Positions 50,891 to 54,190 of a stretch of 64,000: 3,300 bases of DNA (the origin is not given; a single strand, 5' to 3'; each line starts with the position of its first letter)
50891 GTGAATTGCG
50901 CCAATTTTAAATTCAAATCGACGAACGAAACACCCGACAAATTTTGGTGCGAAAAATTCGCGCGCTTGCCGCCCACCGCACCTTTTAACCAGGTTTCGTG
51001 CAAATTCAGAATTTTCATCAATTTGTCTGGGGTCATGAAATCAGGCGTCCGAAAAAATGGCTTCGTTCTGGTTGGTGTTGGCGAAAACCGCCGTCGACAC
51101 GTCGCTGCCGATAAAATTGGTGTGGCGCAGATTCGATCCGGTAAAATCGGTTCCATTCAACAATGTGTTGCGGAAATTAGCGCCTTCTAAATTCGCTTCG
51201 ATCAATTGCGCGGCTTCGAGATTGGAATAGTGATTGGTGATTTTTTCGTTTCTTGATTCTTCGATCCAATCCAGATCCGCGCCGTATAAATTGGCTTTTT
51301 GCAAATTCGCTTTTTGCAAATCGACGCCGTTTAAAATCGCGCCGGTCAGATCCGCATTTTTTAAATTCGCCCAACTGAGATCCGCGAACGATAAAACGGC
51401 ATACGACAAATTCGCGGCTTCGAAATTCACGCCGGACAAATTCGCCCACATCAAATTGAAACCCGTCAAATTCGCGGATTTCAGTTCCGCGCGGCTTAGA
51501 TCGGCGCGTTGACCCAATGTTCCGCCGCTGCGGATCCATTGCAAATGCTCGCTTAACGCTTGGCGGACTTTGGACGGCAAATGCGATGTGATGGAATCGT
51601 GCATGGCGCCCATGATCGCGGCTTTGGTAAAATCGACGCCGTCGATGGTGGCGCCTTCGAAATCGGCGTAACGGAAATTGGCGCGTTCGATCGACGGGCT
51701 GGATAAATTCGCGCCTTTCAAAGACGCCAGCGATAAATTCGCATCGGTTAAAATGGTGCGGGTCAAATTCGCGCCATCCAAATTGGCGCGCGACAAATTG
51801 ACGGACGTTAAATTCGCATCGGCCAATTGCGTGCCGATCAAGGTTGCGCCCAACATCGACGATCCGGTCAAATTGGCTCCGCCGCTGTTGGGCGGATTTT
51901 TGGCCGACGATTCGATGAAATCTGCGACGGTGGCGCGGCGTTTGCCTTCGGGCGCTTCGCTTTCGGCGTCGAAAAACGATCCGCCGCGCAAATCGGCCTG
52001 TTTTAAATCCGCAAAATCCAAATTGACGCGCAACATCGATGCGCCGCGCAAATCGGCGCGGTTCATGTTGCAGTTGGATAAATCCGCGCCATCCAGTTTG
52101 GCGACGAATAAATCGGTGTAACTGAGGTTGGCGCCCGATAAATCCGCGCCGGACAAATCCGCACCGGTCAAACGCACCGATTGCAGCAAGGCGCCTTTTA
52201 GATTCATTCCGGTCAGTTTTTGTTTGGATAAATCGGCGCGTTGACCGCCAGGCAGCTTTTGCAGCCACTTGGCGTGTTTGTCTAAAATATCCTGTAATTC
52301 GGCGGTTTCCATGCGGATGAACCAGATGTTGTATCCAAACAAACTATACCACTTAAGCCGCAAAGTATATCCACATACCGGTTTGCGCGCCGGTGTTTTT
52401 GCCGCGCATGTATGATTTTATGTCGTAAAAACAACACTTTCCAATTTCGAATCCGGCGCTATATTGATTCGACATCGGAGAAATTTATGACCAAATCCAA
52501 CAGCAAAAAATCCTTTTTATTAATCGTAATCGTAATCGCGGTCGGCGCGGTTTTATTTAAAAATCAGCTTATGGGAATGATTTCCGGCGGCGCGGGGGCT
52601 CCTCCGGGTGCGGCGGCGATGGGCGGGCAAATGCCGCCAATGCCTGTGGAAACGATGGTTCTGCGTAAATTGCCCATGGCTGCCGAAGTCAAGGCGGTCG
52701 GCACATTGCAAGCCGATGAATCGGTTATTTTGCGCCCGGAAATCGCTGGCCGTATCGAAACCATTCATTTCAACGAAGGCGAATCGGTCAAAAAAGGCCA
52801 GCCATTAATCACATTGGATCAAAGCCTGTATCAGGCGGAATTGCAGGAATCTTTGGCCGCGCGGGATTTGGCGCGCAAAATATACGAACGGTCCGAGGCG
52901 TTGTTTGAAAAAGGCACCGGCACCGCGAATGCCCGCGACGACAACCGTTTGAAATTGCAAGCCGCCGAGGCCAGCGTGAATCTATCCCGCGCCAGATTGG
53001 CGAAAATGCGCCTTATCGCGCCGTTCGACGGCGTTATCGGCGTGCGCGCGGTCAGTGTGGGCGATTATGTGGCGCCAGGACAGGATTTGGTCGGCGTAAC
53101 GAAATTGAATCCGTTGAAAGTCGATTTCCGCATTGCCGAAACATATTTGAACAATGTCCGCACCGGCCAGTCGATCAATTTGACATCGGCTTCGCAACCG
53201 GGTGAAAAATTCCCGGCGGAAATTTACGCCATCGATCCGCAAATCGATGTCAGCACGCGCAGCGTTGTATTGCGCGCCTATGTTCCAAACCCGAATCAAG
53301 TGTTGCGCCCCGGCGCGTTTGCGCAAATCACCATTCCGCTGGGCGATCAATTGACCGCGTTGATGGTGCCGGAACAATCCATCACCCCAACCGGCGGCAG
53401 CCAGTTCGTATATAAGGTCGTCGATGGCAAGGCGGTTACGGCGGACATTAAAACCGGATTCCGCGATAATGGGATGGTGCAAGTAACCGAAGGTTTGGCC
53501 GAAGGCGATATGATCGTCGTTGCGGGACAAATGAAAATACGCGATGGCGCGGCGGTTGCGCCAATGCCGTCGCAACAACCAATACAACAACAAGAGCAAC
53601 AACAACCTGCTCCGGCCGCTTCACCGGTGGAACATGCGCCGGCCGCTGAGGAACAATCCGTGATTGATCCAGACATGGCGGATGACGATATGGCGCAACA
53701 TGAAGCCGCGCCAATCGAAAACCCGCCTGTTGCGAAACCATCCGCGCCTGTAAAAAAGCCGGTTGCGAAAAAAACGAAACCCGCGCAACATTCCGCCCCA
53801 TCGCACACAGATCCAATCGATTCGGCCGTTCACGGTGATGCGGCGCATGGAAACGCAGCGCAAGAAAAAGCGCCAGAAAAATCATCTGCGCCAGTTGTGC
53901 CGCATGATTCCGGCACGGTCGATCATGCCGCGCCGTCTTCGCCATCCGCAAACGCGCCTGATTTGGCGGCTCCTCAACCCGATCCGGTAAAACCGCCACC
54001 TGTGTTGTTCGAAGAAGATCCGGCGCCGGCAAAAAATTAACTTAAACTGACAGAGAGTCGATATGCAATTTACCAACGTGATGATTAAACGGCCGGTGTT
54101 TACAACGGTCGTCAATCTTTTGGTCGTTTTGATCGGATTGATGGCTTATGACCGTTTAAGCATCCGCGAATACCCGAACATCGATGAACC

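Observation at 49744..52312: Tandem pair of internally duplicated pentapeptide-repeat proteins upstream of ccmF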

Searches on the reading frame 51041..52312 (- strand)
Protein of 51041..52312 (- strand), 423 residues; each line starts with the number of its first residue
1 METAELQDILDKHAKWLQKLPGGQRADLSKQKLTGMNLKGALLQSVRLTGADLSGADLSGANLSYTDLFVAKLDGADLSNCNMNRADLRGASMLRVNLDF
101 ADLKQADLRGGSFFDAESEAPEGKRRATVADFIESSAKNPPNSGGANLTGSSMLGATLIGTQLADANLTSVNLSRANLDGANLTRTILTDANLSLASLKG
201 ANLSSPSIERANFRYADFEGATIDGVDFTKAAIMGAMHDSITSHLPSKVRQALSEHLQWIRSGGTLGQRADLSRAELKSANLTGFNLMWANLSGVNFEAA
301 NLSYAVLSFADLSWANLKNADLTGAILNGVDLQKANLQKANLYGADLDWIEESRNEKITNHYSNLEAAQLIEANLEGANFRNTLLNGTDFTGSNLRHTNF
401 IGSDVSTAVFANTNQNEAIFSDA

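Call 3: search_protein_families(library=pfam, proteins=[window:51041-52312:-], max_evalue=0.01)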
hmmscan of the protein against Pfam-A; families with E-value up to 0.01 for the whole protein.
window:51041-52312:- (423 aa): 4 families
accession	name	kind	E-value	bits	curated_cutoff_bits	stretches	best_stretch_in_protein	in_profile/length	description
PF00805.28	Pentapeptide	-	1.1e-71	236.2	20.2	11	315-348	1-34/40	Pentapeptide repeats (8 copies)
PF13599.13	Pentapeptide_4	-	4.6e-33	113.6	38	3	271-342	2-73/78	Pentapeptide repeat region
PF13576.12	Pentapeptide_3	-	2.9e-28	98.3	27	1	189-231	2-47/48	Pentapeptide repeats (9 copies)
PF25296.1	Decapeptide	-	1.5e-05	25.2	45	0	274-323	24-73/74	Decapeptide repeat region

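Call 10: find_homologous_proteins(query=window:51041-52312:-)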
Query window:51041-52312:- (423 aa): 7857 proteins with E <= 0.001 among 8000 candidates; the best 120 are listed.
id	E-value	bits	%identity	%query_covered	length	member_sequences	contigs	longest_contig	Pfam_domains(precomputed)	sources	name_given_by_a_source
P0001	3.1e-46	177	36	76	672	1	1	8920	PF13576.13,PF23610.2,PF13599.14,PF00805.29,PF25296.2,PF02342.24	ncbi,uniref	ncbi:pentapeptide repeat-containing protein [Microcoleus sp. Pol11C3]|uniref:pentapeptide repeat-con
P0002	1.4e-45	174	38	76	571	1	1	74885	PF13576.13,PF20694.3,PF26355.1,PF13599.14,PF00805.29,PF25296.2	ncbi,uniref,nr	ncbi:MAG: pentapeptide repeat-containing protein [Microcystis sp. M049S2]|uniref:pentapeptide repeat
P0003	7.6e-42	162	36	95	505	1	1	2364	PF07238.20,PF13576.13,PF13599.14,PF00805.29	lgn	-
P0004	1.2e-41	162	36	94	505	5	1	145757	PF07238.20,PF13576.13,PF13599.14,PF00805.29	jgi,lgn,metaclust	metaclust:\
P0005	1.4e-41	161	33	83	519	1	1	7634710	PF13576.13,PF13599.14,PF00805.29,PF25296.2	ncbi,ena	-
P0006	1.5e-41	161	34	92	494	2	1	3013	PF07238.20,PF13576.13,PF13599.14,PF00805.29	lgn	-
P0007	5.2e-41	159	31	98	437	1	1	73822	PF13576.13,PF13599.14,PF00805.29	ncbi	-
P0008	1.2e-40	158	30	98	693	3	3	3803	PF13576.13,PF13599.14,PF00805.29,PF23894.3,PF25296.2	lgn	-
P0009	2.6e-40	157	38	79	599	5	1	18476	PF13576.13,PF13599.14,PF00805.29,PF04471.19,PF25296.2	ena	-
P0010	4.4e-40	156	32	89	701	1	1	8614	PF13576.13,PF13599.14,PF00805.29,PF26602.1,PF25296.2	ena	-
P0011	6.1e-40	156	34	79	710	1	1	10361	PF05264.17,PF13576.13,PF13599.14,PF00805.29,PF25296.2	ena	-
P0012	6.3e-40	156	32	96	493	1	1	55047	PF13576.13,PF13599.14,PF00805.29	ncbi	ncbi:secreted effector protein PipB2 [Azospirillaceae bacterium]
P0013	1.0e-39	155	37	92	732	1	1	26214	PF13576.13,PF13599.14,PF00805.29,PF25296.2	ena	-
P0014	1.5e-39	155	35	90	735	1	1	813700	PF13576.13,PF13599.14,PF00805.29,PF25296.2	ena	-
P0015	1.7e-39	154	27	95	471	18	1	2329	PF13576.13,PF13599.14,PF00805.29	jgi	jgi:uncharacterized protein YjbI with pentapeptide repeats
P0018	4.4e-39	153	33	97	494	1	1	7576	PF07238.20,PF13576.13,PF13599.14,PF00805.29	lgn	-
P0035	6.8e-37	146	33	93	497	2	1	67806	PF13576.13,PF13599.14,PF00805.29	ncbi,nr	ncbi:MAG TPA: pentapeptide repeat-containing protein [Azospirillum sp.]|nr:pentapeptide repeat-conta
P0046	5.6e-36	143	32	97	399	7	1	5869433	PF13576.13,PF13599.14,PF00805.29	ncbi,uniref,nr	ncbi:pentapeptide repeat-containing protein [Skermanella pratensis]|uniref:pentapeptide repeat-conta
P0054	1.4e-35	142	32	94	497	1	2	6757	PF07238.20,PF13576.13,PF13599.14,PF00805.29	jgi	-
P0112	7.1e-33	133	32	91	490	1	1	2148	PF07238.20,PF13576.13,PF13599.14,PF00805.29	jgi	-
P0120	1.6e-32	131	29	97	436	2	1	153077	PF13576.13,PF13599.14,PF00805.29,PF25296.2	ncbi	ncbi:MAG: pentapeptide repeat-containing protein [Alphaproteobacteria bacterium]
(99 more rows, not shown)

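Call 15: find_encoding_contigs(protein=P0007, flank=8000, max_places=2)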
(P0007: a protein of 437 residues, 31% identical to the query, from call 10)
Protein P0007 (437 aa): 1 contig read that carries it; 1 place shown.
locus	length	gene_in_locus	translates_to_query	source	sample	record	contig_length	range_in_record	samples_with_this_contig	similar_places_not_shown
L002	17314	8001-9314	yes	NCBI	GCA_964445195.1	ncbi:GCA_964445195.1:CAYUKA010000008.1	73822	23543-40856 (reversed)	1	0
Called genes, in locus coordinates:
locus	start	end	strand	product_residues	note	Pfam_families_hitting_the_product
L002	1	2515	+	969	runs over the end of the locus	PF00133:tRNA-synt_1, PF01921:tRNA-synt_1f (faint), PF09334:tRNA-synt_1g, PF01406:tRNA-synt_1e (weak), PF08264:Anticodon_1, PF06827:zf-FPG_IleRS (weak)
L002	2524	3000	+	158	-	PF01252:Peptidase_A8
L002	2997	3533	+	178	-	PF11233:DUF3035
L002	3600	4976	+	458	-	PF00675:Peptidase_M16, PF05193:Peptidase_M16_C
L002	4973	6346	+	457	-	PF00675:Peptidase_M16, PF05193:Peptidase_M16_C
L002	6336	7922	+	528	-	PF00342:PGI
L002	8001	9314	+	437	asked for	PF00805:Pentapeptide (weak), PF13599:Pentapeptide_4, PF00805:Pentapeptide, PF13576:Pentapeptide_3 (weak), PF13599:Pentapeptide_4 (weak), PF00805:Pentapeptide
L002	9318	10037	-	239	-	PF00106:adh_short, PF08659:KR, PF13561:adh_short_C2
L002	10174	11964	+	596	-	PF02518:HATPase_c (weak), PF13589:HATPase_c_3, PF01119:DNA_mis_repair, PF08676:MutL_C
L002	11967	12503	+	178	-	-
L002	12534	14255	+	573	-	PF00999:Na_H_Exchanger, PF02254:TrkA_N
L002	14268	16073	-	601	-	PF00664:ABC_membrane, PF00005:ABC_tran, PF02463:SMC_N (faint)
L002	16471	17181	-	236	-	PF07542:ATP12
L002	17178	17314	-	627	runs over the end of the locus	PF05170:AsmA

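Call 16: find_encoding_contigs(protein=P0120, flank=8000, max_places=2)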
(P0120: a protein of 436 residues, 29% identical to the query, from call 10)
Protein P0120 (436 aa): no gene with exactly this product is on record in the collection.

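Call 37: search_protein_families(library=ncbifam, proteins=[window:51041-52312:-], max_evalue=0.01)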
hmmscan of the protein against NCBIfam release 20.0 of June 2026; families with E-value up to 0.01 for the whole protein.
window:51041-52312:- (423 aa): 18 families
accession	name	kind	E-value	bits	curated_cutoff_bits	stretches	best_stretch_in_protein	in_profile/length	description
NF052603.1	penta_Alr5209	equivalog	1.8e-53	179.4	125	4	268-348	16-96/113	Alr5209 family pentapeptide repeat protein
NF047416.1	penta_HetL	equivalog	1.2e-46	158.9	260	4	269-351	82-164/218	heterocyst differentiation pentapeptide repeat protein HetL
NF011743.0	PRK15196.1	equivalog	7.5e-40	136.9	354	4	260-352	218-309/350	type III secretion system effector PipB2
NF011744.0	PRK15197.1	equivalog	6.6e-36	124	274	4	269-344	178-253/291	SPI-2 type III secretion system effector PipB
NF033086.2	penta_rpt_Qnr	equivalog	1.6e-21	77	240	3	269-414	24-172/211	Qnr family pentapeptide repeat protein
NF000349.1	mfpA_AE000516.2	equivalog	2e-19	70.1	360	2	160-239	86-165/183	pentapeptide repeat protein MfpA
NF012152.0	penta_rpt_QnrC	exception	4.3e-19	69.4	500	3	145-235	96-186/221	QnrC family quinolone resistance pentapeptide repeat protein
NF000071.4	penta_rpt_QnrA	exception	1.4e-16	60.9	450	3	278-356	115-193/218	QnrA family quinolone resistance pentapeptide repeat protein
NF038182.1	penta_rpt_SmQnr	exception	1.7e-16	60.7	460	2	270-342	125-197/215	SmQnr family pentapeptide repeat protein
NF000420.1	penta_rpt_QnrB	exception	5.3e-16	59.3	460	3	26-99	124-197/214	QnrB family quinolone resistance pentapeptide repeat protein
NF000421.1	penta_rpt_QnrVC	exception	6e-16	59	460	2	298-413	50-167/218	QnrVC family quinolone resistance pentapeptide repeat protein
NF000056.3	penta_rpt_QnrS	exception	6.1e-16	58.8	460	1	44-224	19-200/218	QnrS family quinolone resistance pentapeptide repeat protein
NF033375.2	penta_rpt_QnrE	exception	7.6e-16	58.7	480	1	26-105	124-203/214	QnrE family quinolone resistance pentapeptide repeat protein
NF012151.0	penta_rpt_QnrAS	exception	2.3e-14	54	490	4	202-338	63-195/218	QnrAS family quinolone resistance pentapeptide repeat protein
NF000139.2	penta_rpt_QnrD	exception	2.1e-13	50.7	425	2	41-237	18-195/214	QnrD family quinolone resistance pentapeptide repeat protein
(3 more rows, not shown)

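Call 62: find_encoding_contigs(protein=P0046, flank=7000, max_places=1)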
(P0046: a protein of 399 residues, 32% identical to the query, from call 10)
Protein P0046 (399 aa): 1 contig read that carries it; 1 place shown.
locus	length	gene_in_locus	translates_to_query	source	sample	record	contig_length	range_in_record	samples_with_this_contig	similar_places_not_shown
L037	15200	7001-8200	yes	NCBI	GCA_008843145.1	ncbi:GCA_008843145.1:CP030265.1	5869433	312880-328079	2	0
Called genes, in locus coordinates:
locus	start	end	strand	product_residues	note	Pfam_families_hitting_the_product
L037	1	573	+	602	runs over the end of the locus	PF00496:SBP_bac_5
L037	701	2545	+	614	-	PF00496:SBP_bac_5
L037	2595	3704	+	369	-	PF19300:BPD_transp_1_N (faint), PF00528:BPD_transp_1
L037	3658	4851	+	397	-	PF00528:BPD_transp_1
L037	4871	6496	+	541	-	PF00005:ABC_tran, PF13191:AAA_16 (faint), PF13401:AAA_22 (faint), PF13555:AAA_29 (faint), PF20720:nSTAND3 (faint), PF13304:AAA_21 (faint), PF00005:ABC_tran, PF02463:SMC_N (weak), +1 more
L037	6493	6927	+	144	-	PF06271:RDD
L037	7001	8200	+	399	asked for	PF13576:Pentapeptide_3 (faint), PF13599:Pentapeptide_4 (weak), PF00805:Pentapeptide, PF13599:Pentapeptide_4 (weak), PF00805:Pentapeptide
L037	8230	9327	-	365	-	PF04754:Transposase_31, PF14261:DUF4351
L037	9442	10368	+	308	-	PF02826:2-Hacid_dh_C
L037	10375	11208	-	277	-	PF08239:SH3_3 (faint), PF18348:SH3_16, PF00877:NLPC_P60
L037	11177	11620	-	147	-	PF22381:Staph_reg_Sar_Rot (faint), PF01047:MarR, PF12802:MarR_2, PF13463:HTH_27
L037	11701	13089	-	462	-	PF21337:Peptidase_M17_N_1, PF00883:Peptidase_M17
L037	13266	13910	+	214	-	PF02798:GST_N, PF13409:GST_N_2, PF13417:GST_N_3, PF13410:GST_C_2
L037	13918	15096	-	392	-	PF16868:NMT1_3, PF09084:NMT1 (weak), PF12974:Phosphonate-bd (faint)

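Call 63: find_encoding_contigs(protein=P0035, flank=7000, max_places=1)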
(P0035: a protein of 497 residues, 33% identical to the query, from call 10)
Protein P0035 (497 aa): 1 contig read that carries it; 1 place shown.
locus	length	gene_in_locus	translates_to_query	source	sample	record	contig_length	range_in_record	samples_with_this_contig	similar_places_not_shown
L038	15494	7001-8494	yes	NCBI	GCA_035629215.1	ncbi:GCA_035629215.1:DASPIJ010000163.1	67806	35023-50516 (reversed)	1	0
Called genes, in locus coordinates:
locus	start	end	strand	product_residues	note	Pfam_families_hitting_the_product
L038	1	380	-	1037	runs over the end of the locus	PF16841:CBM60, PF05048:NosD, PF13229:Beta_helix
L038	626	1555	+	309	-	PF00701:DHDPS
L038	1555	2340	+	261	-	PF00106:adh_short, PF08659:KR (weak), PF13460:NAD_binding_10, PF13561:adh_short_C2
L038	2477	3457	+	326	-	PF00389:2-Hacid_dh, PF02826:2-Hacid_dh_C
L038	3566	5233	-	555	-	PF01814:Hemerythrin, PF00072:Response_reg, PF00990:GGDEF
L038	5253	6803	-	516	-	-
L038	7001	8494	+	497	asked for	PF00805:Pentapeptide, PF13599:Pentapeptide_4 (faint), PF13576:Pentapeptide_3 (faint), PF00805:Pentapeptide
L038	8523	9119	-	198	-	PF02660:G3P_acyltransf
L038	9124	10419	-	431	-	PF01979:Amidohydro_1, PF12890:DHOase, PF07969:Amidohydro_3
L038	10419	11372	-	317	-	PF02729:OTCace_N, PF00185:OTCace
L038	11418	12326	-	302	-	PF00126:HTH_1, PF03466:LysR_substrate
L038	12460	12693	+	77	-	PF06568:YjiS-like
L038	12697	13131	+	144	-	PF04828:GFA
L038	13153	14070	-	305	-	PF03547:Mem_trans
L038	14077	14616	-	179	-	PF03652:RuvX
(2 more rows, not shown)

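Call 64: predict_structure(alignment_id=A3)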
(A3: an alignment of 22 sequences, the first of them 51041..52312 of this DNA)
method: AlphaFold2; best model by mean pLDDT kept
length: 423 residues; sequences in the alignment: 22
mean_pLDDT: 87.7   pTM: 0.67
mean pLDDT of the five models: 87.7, 87.5, 86.2, 85.5, 85.1
residues with pLDDT >= 90: 279; 70-90: 103; 50-70: 9; < 50: 32
segments of 3 or more residues with pLDDT < 50: 112-143
pLDDT, mean of each block of 10 residues (from residue 1): 92 96 95 95 96 96 96 95 94 91 91 41 38 38 71 92 91 93 92 90 90 85 81 72 82 88 87 94 91 97 94 98 96 98 95 83 97 97 96 97 93 92 80
secondary structure, 60 per line:
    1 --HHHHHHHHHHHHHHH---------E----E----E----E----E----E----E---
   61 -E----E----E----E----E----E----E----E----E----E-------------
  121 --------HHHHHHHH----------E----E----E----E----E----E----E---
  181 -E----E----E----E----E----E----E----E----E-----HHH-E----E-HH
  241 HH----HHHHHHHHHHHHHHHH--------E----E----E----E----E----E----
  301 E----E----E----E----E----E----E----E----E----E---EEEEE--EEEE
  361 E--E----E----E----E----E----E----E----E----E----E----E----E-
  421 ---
elements in order: H3-17 H129-136 H239-242 H247-262 E350-354 E357-361

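Call 74: search_protein_families(library=padloc, proteins=[window:51041-52312:-], max_evalue=0.001)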
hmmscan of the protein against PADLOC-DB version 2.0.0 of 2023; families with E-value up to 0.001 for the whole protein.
window:51041-52312:- (423 aa): 0 families

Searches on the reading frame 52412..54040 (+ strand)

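Call 3: search_protein_families(library=pfam, proteins=[window:52412-54040:+], max_evalue=0.01)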
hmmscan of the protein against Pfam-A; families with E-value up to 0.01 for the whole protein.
window:52412-54040:+ (542 aa): 4 families
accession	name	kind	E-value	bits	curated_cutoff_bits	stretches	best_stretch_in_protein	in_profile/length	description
PF16576.10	HlyD_D23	-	5.3e-35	121.1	30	1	89-304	2-214/214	Barrel-sandwich domain of CusB or HlyD membrane-fusion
PF13437.12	HlyD_3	-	5.1e-17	63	22.2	1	201-301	2-106/106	HlyD family secretion protein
PF13533.13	Biotin_lipoyl_2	-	4.9e-06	26.7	29.8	1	106-136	2-32/32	Biotin-lipoyl like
PF00364.28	Biotin_lipoyl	-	0.0026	18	22.1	0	111-135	49-73/73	Biotin-requiring enzyme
